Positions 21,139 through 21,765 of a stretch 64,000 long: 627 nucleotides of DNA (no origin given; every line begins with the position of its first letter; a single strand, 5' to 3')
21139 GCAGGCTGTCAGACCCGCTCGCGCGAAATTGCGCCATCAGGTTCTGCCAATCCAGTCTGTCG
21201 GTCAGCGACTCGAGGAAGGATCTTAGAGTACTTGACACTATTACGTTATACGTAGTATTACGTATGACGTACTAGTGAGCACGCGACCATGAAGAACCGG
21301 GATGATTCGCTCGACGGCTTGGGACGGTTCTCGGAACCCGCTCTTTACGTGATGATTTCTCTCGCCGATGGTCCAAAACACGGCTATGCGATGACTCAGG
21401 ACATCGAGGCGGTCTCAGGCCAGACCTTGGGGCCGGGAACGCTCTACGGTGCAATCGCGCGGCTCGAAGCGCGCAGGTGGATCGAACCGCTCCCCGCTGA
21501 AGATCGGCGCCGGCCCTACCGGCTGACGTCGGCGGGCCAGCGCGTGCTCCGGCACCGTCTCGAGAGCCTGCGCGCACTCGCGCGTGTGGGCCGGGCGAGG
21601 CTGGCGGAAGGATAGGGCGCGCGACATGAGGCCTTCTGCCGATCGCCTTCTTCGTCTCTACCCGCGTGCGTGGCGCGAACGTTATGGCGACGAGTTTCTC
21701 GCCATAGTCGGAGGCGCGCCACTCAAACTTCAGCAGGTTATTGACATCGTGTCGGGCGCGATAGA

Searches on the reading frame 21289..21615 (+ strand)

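Call 85: search_protein_families(library=pfam, proteins=[window:21289-21615:+])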
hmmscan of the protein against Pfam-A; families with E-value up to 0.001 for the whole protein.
window:21289-21615:+ (108 aa): 1 family
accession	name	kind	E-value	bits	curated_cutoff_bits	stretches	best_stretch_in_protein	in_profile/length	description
PF03551.20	PadR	-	3.3e-13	49.9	27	1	24-88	4-74/75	Transcriptional regulator PadR-like family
